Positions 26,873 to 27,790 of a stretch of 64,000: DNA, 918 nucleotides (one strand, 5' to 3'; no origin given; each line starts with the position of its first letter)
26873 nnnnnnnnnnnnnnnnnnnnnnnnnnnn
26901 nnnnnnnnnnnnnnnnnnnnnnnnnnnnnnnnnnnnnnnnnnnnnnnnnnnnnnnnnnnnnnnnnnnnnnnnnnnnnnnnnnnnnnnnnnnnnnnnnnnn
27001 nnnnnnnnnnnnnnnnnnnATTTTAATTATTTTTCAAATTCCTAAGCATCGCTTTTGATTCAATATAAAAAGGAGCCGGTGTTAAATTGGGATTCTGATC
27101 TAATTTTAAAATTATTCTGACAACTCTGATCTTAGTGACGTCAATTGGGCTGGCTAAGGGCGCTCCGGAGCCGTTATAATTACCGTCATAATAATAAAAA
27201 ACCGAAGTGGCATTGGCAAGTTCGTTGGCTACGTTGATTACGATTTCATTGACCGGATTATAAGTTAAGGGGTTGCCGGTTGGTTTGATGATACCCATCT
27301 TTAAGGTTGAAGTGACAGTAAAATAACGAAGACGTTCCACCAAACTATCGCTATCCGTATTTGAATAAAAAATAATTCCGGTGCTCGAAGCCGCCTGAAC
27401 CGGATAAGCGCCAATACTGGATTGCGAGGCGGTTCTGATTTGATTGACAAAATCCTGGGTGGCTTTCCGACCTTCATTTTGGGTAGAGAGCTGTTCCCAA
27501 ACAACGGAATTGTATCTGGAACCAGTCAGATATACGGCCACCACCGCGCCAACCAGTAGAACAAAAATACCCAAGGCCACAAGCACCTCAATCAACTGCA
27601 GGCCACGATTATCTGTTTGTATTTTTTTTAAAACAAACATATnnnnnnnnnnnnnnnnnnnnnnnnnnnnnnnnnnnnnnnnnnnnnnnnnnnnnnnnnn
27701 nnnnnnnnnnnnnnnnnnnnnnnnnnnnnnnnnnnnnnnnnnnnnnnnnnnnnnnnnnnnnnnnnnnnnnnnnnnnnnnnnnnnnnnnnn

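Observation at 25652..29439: Minor-pilin/tip-adhesin operon located 21 kb from the pilBCMNO motor, beside the VirB2-like pilin array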

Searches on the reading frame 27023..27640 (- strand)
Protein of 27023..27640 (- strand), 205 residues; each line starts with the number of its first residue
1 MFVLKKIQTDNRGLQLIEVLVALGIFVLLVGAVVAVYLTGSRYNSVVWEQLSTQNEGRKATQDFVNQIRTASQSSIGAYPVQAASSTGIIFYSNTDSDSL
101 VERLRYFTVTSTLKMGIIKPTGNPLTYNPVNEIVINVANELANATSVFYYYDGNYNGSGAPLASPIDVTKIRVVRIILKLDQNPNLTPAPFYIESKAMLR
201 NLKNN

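Call 5: search_protein_families(library=pfam, proteins=[window:27023-27640:-], max_evalue=0.1)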
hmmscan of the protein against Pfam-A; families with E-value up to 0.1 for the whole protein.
window:27023-27640:- (205 aa): 1 family
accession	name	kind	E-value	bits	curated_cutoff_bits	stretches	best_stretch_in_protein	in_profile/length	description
PF07963.17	N_methyl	-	0.0074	16.3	21.2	1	16-33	9-26/27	Prokaryotic N-terminal methylation motif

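Call 6: search_protein_families(library=ncbifam, proteins=[window:27023-27640:-], max_evalue=0.1)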
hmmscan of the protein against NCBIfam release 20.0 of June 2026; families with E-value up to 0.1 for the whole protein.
window:27023-27640:- (205 aa): 4 families
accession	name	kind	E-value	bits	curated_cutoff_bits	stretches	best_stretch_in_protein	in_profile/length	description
TIGR02523.1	type_IV_pilV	equivalog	0.00064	20.2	52.2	1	12-83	2-70/139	type IV pilus modification protein PilV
NF041013.1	T4P_ComGE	equivalog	0.0093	16.1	49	1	10-35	2-27/83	competence type IV pilus minor pilin ComGE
TIGR02532.1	IV_pilin_GFxxxE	domain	0.086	12.7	16.3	0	16-33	6-23/24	prepilin-type N-terminal cleavage/methylation domain-containing protein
NF006283.1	PRK08455.1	equivalog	0.096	12.3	187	0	11-63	14-66/182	flagellar basal body-associated protein FliL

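Call 54: search_solved_structures(query=A3, max_evalue=10)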
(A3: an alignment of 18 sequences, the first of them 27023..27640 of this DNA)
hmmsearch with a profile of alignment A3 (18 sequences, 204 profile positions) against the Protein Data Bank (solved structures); distinct sequences matched with E-value up to 10: 7.
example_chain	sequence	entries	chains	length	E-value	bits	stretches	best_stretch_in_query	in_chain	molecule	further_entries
9egp_A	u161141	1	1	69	0.0026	20.6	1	4-43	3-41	Geopilin domain 1 protein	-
7tgg_A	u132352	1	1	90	0.0057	19.4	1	4-40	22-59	Geopilin domain 1 protein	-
9laa_A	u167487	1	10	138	0.071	15.9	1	4-30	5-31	Type IV pilin protein PilA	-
8uhf_A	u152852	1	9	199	0.21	14.3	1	12-46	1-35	Toxin co-regulated pilin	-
3rfi_A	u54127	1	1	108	0.4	13.4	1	27-106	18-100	Asp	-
9lab_B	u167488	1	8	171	0.53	13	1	7-32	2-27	MSHA major pilin subunit MshA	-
6gv9_A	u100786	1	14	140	0.78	12.5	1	12-60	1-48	Prepilin peptidase-dependent protein D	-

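Call 55: search_protein_families(library=pfam, alignment_id=A3, max_evalue=0.1)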
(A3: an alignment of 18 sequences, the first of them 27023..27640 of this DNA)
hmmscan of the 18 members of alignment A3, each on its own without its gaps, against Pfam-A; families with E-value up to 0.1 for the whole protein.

A. member 1, window:27023-27640:- (205 aa): 1 family
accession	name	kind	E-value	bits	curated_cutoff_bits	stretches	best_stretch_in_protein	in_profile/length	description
PF07963.17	N_methyl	-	0.0074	16.3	21.2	1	16-33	9-26/27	Prokaryotic N-terminal methylation motif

B. families by the number of members that match (of 18 scanned): 13 families
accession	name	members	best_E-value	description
PF07963.17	N_methyl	17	3e-08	Prokaryotic N-terminal methylation motif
PF23958.1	DUF7287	1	0.005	Family of unknown function (DUF7287)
PF11774.14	Lsr2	1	0.015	Lsr2 dimerization domain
PF01956.21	EMC3_TMCO1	1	0.03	Integral membrane protein EMC3/TMCO1-like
PF25093.1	DUF7807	1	0.033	Family of unknown function (DUF7807)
PF11990.13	DUF3487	1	0.038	Protein of unknown function (DUF3487)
PF20832.2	Reov_VP3_MTase2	1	0.058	Reovirus VP3 protein, Methyltransferase domain 2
PF13645.11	YkuD_2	1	0.062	L,D-transpeptidase catalytic domain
PF23380.1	VIN3_C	1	0.064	VIN3-like, C-terminal domain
PF11846.14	Wzy_C_2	1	0.082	Virulence factor membrane-bound polymerase, C-terminal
PF14155.11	DUF4307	1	0.082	Domain of unknown function (DUF4307)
PF24025.1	Ig_DR_A0283-like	1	0.087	DR_A0283-like, Ig-like domain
PF00558.24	Vpu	1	0.099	Vpu protein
